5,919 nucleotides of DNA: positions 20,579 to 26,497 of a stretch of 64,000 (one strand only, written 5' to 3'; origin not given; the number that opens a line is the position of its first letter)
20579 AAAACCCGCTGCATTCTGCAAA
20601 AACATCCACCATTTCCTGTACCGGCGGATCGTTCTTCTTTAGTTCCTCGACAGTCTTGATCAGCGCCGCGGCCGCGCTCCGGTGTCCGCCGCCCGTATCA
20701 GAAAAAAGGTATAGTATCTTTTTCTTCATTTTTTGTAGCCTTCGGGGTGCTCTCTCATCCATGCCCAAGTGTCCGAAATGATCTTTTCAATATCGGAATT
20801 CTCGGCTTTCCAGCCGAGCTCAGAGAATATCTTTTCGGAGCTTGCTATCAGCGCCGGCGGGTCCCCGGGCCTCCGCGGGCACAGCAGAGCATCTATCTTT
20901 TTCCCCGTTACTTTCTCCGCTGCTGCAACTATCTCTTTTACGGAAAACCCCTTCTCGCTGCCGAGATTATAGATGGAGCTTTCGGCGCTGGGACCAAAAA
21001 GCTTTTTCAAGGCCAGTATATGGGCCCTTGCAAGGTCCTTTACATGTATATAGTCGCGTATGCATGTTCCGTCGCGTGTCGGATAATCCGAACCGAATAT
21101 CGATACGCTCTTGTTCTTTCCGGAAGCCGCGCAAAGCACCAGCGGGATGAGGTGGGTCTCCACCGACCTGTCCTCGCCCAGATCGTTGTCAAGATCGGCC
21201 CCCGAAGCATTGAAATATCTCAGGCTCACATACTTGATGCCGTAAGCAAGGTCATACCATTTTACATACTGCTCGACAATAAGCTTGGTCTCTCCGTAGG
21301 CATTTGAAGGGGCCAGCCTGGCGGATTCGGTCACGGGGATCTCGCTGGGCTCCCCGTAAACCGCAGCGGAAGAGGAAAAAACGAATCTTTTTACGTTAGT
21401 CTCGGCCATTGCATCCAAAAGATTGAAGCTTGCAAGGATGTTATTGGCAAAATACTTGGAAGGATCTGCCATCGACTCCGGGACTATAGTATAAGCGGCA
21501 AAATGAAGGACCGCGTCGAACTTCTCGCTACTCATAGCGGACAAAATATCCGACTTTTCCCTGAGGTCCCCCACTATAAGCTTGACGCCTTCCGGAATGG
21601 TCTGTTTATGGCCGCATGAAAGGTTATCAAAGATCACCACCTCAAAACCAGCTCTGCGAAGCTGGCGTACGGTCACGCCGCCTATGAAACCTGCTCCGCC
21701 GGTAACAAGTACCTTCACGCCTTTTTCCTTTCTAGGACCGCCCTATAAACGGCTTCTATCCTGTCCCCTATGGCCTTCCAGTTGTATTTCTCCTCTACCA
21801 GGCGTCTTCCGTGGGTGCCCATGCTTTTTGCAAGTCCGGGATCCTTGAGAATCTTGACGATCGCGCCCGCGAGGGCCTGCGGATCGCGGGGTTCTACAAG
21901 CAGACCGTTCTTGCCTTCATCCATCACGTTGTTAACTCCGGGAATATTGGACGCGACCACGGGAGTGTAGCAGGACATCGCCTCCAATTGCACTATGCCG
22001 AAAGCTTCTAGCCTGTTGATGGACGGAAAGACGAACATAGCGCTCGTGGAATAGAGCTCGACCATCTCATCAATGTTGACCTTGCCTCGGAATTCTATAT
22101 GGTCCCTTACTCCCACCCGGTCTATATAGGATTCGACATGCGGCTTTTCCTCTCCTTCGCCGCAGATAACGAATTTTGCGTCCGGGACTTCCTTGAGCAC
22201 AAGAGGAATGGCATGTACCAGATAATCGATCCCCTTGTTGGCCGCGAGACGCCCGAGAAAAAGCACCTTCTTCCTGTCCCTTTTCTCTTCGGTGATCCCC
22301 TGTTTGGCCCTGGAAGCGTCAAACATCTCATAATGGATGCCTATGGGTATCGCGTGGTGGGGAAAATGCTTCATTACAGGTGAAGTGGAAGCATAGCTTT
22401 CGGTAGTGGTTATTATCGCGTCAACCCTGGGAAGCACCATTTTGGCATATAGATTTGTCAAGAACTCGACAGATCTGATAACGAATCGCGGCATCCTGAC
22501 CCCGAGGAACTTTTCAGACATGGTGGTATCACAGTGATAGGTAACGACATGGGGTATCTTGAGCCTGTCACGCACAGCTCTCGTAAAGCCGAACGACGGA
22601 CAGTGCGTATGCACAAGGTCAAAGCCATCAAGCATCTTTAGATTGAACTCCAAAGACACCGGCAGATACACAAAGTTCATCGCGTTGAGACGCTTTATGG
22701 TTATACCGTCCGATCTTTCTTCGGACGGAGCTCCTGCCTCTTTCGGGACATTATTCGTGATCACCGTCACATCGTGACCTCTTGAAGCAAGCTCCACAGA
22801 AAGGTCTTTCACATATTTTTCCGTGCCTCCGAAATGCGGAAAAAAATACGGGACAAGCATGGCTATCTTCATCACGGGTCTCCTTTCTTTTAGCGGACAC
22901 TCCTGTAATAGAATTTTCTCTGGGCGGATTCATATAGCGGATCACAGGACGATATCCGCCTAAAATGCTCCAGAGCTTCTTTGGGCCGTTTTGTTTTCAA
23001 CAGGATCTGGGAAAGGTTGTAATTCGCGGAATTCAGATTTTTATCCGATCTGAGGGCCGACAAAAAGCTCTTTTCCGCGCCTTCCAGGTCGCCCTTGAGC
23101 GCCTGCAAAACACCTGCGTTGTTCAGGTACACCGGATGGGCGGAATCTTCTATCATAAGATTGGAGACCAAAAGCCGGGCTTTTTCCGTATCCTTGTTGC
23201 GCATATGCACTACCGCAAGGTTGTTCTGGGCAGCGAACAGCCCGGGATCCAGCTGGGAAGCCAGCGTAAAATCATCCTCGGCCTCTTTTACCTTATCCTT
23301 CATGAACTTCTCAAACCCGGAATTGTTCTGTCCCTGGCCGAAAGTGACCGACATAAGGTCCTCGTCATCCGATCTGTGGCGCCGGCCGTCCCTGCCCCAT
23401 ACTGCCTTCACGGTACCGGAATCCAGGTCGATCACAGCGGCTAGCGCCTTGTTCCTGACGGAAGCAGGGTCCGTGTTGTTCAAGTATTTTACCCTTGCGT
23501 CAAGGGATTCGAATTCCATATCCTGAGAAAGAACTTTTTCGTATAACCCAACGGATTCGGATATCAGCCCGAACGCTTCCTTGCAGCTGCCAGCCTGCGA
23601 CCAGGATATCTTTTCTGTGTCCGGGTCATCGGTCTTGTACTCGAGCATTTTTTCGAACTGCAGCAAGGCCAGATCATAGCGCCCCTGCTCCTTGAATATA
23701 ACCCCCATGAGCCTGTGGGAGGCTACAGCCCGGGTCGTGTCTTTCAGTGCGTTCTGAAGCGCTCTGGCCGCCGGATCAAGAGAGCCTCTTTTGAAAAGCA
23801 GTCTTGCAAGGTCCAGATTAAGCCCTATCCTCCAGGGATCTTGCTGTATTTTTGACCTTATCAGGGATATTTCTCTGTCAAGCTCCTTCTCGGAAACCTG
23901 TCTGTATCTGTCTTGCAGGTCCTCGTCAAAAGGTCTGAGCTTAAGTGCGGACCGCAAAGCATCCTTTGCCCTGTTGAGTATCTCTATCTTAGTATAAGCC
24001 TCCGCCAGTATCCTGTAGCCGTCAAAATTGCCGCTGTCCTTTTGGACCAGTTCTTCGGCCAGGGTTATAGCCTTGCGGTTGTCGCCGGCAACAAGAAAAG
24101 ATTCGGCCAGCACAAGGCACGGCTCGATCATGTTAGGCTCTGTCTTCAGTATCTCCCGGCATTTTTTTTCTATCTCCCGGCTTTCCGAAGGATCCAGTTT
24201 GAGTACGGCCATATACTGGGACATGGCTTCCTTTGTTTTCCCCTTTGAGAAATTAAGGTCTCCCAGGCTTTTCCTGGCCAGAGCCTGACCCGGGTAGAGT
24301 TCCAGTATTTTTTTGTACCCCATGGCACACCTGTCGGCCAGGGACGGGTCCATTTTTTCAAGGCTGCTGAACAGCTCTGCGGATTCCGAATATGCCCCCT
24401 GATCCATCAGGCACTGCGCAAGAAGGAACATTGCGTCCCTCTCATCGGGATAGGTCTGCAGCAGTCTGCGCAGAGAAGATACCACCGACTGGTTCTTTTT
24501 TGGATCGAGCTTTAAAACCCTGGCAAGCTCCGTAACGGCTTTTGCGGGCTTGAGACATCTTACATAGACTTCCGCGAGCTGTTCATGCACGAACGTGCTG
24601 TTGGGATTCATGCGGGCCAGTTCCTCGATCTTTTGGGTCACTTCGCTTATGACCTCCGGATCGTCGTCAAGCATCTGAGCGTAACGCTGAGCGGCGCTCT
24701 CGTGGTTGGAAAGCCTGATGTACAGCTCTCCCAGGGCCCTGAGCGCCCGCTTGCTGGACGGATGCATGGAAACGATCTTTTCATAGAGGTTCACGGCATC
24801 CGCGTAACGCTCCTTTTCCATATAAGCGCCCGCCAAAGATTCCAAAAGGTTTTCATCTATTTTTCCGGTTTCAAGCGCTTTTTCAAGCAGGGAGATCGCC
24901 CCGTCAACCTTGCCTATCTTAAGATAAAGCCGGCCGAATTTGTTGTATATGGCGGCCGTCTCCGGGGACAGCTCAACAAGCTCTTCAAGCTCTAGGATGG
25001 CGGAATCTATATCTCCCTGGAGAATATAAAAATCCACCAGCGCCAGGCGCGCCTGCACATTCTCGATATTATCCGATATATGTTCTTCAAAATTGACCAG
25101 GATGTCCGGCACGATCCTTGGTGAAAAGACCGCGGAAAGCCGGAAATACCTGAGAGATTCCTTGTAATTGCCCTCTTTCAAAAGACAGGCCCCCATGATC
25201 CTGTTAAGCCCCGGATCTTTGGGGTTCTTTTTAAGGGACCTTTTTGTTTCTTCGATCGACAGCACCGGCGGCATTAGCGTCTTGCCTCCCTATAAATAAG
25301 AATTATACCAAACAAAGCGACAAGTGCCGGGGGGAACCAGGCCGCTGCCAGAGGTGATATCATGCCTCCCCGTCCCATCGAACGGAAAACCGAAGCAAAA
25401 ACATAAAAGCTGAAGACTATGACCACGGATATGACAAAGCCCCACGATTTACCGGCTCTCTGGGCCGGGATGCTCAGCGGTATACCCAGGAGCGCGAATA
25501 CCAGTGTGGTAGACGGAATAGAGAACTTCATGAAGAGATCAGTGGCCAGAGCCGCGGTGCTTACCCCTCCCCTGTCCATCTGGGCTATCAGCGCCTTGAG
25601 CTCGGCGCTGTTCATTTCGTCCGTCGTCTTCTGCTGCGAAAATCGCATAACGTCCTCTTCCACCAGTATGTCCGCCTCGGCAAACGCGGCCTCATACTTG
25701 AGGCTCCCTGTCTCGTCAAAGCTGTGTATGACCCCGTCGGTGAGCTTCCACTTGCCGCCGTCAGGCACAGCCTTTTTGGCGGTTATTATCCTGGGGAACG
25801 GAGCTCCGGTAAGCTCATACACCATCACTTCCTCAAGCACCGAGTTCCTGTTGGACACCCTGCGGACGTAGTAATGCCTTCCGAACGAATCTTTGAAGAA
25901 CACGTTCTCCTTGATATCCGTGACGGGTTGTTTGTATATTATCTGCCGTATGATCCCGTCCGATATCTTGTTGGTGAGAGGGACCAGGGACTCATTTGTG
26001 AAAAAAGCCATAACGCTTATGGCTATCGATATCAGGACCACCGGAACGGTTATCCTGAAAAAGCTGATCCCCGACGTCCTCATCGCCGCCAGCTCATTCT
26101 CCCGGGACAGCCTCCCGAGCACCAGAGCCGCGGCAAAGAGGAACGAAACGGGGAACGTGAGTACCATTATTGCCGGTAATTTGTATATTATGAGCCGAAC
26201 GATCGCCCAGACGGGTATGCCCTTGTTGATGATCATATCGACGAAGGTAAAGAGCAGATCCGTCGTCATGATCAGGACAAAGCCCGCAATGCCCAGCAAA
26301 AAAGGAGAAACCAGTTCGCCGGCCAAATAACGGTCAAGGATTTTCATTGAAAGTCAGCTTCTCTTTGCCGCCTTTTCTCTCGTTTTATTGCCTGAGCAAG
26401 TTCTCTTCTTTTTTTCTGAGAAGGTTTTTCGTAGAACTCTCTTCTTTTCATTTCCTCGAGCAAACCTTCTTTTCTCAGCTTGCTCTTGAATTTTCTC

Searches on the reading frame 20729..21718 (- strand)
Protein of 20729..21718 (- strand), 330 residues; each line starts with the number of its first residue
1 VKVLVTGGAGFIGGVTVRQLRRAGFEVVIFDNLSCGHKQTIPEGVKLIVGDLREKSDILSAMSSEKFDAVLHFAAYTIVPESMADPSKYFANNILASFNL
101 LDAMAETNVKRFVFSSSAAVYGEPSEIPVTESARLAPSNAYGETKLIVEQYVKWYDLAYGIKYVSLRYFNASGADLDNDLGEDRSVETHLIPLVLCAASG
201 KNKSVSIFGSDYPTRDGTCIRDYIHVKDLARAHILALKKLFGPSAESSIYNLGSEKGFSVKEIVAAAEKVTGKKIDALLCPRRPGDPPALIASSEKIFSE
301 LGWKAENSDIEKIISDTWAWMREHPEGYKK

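Call 61: search_protein_families(library=pfam, proteins=[window:20729-21718:-], max_evalue=0.0001)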
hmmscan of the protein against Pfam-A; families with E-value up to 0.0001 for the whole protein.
window:20729-21718:- (330 aa): 8 families
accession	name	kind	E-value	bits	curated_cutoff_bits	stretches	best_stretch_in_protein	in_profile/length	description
PF01370.27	Epimerase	-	2.2e-60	204.5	20.9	1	3-253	1-240/240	NAD dependent epimerase/dehydratase family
PF16363.11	GDP_Man_Dehyd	-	2.3e-52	179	27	1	4-315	1-330/332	GDP-mannose 4,6 dehydratase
PF01073.25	3Beta_HSD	-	1.1e-17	64.4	22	1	4-153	1-158/280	3-beta hydroxysteroid dehydrogenase/isomerase family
PF02719.21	Polysacc_synt_2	-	1.8e-15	57.3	20.2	1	3-171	1-171/293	Polysaccharide biosynthesis protein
PF04321.23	RmlD_sub_bind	-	8.9e-15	55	27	1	1-154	1-138/287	RmlD substrate binding domain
PF13460.12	NAD_binding_10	-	3.1e-11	43.9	27.2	1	7-160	1-139/184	NAD(P)H-binding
PF05368.20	NmrA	-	4.7e-11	43.3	27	1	2-277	4-240/298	NmrA-like family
PF07993.18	NAD_binding_4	-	5.5e-05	22.9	20.1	0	41-160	59-196/258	Male sterility protein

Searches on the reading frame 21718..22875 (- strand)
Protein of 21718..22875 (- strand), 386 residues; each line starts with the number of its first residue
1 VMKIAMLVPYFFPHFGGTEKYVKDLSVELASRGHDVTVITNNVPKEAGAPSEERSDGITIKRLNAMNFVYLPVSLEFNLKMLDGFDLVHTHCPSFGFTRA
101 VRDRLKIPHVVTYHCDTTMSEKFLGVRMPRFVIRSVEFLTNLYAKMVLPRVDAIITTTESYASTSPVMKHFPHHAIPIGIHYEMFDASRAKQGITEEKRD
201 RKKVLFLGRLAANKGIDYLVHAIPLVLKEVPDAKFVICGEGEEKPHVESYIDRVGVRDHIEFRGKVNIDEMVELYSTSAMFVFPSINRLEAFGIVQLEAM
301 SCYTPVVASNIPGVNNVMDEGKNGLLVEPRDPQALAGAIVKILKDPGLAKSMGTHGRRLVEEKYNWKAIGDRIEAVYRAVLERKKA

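Call 61: search_protein_families(library=pfam, proteins=[window:21718-22875:-], max_evalue=0.0001)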
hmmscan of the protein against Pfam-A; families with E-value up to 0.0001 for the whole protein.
window:21718-22875:- (386 aa): 6 families
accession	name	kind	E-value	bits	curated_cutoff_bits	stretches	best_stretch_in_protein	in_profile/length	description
PF00534.26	Glycos_transf_1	-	2.5e-44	151.3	26.4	1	194-358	8-171/172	Glycosyl transferases group 1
PF13692.12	Glyco_trans_1_4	-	3e-41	141.5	27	1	201-345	1-142/142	Glycosyl transferases group 1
PF13439.12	Glyco_transf_4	-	7.6e-20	72.1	28.5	1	15-163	1-146/170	Glycosyltransferase Family 4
PF13579.12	Glyco_trans_4_4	-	5.7e-17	62.9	29.7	1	16-162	1-139/158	Glycosyl transferase 4-like domain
PF20706.3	GT4-conflict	-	5.6e-14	52.4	26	1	184-369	180-381/385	Family 4 Glycosyltransferase in conflict systems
PF13524.12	Glyco_trans_1_2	-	1.1e-10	42.1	25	1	227-373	9-142/144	Glycosyl transferase-like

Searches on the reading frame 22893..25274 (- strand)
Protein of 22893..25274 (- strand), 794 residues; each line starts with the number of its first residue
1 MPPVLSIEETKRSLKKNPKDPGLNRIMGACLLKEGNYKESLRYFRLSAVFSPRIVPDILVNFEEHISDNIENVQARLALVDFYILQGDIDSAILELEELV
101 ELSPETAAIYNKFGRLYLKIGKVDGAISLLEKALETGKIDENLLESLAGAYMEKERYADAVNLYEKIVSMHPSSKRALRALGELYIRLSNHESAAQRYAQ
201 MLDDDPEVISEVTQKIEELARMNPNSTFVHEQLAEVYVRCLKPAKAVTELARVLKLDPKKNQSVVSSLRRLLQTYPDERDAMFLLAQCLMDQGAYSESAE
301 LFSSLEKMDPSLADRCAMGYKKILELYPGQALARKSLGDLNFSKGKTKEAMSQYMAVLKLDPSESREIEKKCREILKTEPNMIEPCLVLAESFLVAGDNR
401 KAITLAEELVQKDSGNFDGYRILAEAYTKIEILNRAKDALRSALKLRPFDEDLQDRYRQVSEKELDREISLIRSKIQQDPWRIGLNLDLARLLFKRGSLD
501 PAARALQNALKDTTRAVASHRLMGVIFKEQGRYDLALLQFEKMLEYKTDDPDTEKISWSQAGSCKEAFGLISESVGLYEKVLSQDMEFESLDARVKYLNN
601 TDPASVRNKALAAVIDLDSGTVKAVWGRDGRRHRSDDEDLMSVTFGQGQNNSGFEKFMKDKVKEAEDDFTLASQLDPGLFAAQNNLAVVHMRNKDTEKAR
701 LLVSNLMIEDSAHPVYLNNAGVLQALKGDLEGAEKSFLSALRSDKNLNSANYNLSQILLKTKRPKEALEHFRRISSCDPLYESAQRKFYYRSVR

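Call 61: search_protein_families(library=pfam, proteins=[window:22893-25274:-], max_evalue=0.0001)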
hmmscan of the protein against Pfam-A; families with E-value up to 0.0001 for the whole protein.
window:22893-25274:- (794 aa): 30 families (the best 25 are shown)
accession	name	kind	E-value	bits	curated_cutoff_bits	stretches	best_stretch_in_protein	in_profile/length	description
PF14559.12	TPR_19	-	6.1e-51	171.1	25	3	152-207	2-57/68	Tetratricopeptide repeat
PF13432.12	TPR_16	-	1.5e-50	169.6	32.7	3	150-206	6-62/65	Tetratricopeptide repeat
PF07719.23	TPR_2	-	5.5e-48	157.6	27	0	750-779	3-32/34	Tetratricopeptide repeat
PF13428.12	TPR_14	-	2.7e-33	111.4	23.5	0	143-184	3-44/44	Tetratricopeptide repeat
PF00515.34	TPR_1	-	6e-29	99.1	27.8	0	520-545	4-29/34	Tetratricopeptide repeat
PF13181.12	TPR_8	-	2.5e-26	90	25.7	0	108-135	2-29/34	Tetratricopeptide repeat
PF13424.12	TPR_12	-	1.8e-25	89.4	30.1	0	142-202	4-72/77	Tetratricopeptide repeat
PF13414.12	TPR_11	-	3e-24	84.9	26.8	1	83-121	4-42/42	TPR repeat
PF13431.12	TPR_17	-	2.6e-22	77.6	24.4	0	163-194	1-32/34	Tetratricopeptide repeat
PF12895.13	ANAPC3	-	1.5e-21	76.9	27.2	0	68-133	18-82/82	Anaphase-promoting complex, cyclosome, subunit 3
PF13174.12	TPR_6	-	1.6e-19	69.6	26.3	0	280-307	1-28/33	Tetratricopeptide repeat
PF13371.12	TPR_9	-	1.7e-19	70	35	0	149-209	3-61/73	Tetratricopeptide repeat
PF23914.1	TPR_CcmH_CycH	-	4e-19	69.5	42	1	103-203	46-149/158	Cytochrome c-type biogenesis protein H TPR domain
PF13176.12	TPR_7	-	4.1e-18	64.3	27.9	0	114-142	6-34/36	Tetratricopeptide repeat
PF24575.1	TPR_Slam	-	2.8e-16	60.3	35.2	0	143-195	48-101/104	Surface lipoprotein assembly modifier, N-terminal TPR repeats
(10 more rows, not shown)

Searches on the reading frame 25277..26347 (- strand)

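Call 61: search_protein_families(library=pfam, proteins=[window:25277-26347:-], max_evalue=0.0001)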
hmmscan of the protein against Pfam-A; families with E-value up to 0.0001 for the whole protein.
window:25277-26347:- (357 aa): 1 family
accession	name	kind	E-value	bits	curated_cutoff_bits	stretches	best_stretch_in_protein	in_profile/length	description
PF03739.19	LptF_LptG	-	2.4e-87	293.7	27.9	1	6-353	1-353/353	Lipopolysaccharide export system permease LptF/LptG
